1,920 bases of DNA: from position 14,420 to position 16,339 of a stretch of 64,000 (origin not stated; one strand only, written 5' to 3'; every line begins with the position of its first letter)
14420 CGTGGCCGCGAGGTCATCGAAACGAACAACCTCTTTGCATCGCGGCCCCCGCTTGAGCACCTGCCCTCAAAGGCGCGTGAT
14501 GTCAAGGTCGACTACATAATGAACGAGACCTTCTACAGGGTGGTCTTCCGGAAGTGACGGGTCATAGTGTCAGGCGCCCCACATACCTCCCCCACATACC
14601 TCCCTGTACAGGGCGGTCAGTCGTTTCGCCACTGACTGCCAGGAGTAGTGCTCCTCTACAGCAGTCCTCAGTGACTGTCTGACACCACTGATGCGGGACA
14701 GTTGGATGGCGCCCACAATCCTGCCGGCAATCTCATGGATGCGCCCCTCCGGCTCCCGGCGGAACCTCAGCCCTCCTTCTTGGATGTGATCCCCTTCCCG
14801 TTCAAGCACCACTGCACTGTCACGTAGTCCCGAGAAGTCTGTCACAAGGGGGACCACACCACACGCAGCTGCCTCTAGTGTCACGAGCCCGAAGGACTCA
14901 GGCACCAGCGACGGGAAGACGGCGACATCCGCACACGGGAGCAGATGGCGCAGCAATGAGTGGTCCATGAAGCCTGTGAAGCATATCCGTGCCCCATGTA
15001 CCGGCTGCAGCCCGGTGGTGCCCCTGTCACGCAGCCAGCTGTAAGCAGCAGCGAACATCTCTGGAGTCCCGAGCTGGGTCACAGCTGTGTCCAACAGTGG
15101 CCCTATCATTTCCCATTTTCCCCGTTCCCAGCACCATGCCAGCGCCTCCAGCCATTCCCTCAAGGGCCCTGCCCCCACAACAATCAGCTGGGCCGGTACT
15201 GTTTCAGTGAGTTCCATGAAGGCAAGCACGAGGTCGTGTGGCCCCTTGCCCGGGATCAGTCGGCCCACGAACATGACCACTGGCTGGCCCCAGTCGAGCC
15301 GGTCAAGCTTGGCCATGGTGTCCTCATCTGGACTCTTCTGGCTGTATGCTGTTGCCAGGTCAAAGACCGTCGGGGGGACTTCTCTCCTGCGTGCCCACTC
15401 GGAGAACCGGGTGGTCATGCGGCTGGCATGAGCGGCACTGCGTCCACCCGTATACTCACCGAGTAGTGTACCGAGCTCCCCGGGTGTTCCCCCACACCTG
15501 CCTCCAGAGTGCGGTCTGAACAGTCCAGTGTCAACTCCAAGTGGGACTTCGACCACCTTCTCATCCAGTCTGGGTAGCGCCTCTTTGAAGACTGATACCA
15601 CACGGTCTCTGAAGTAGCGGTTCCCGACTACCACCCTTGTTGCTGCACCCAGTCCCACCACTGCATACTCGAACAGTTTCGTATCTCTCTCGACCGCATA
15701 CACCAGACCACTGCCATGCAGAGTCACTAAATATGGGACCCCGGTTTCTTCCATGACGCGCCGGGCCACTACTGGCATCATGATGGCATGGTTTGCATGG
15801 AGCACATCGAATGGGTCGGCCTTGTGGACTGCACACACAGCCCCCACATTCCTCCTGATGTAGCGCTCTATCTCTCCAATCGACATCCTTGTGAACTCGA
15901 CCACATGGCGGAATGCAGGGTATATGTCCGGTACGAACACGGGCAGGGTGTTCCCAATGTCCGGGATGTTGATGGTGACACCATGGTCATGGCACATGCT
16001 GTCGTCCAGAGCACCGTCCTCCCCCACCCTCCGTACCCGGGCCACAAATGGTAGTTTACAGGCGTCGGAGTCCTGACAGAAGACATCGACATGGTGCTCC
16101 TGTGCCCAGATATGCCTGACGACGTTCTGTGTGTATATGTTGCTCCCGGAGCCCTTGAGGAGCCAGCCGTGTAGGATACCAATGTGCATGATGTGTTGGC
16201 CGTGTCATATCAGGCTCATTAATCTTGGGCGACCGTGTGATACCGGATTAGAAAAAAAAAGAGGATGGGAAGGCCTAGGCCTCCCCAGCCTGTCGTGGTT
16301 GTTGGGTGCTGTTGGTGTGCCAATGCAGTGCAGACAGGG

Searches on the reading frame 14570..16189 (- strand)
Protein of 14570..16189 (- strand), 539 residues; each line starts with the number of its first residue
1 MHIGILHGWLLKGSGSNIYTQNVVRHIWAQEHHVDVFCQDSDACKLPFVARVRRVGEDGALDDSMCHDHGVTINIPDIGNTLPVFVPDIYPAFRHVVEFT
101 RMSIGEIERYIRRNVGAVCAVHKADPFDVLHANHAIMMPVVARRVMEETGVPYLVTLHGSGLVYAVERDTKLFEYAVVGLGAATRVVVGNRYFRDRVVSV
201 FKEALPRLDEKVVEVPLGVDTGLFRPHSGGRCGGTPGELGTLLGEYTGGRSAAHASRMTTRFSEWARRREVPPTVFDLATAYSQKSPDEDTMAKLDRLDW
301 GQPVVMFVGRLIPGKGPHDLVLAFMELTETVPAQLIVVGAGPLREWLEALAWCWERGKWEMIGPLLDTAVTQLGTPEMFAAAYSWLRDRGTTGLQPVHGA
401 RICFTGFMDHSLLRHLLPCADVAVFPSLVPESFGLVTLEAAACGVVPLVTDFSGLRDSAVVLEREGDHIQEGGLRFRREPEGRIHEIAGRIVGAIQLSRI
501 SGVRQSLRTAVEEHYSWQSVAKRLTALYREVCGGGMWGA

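Call 23: search_protein_families(library=pfam, proteins=[window:14570-16189:-], max_evalue=0.001)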
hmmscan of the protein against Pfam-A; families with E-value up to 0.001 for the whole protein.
window:14570-16189:- (539 aa): 6 families
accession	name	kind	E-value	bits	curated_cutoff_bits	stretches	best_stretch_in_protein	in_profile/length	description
PF00534.26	Glycos_transf_1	-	2.8e-20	73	26.4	2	400-457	73-129/172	Glycosyl transferases group 1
PF13692.12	Glyco_trans_1_4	-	1.1e-17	65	27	2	400-457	59-113/142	Glycosyl transferases group 1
PF13439.12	Glyco_transf_4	-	2.1e-10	41.3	28.5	1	14-221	2-168/170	Glycosyltransferase Family 4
PF13579.12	Glyco_trans_4_4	-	2.4e-09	38.2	29.7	1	15-198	2-143/158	Glycosyl transferase 4-like domain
PF20706.3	GT4-conflict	-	7.2e-09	35.5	26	1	409-524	271-385/385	Family 4 Glycosyltransferase in conflict systems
PF13477.12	Glyco_trans_4_2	-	0.0002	21.9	23.4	0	125-179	73-127/139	Glycosyl transferase 4-like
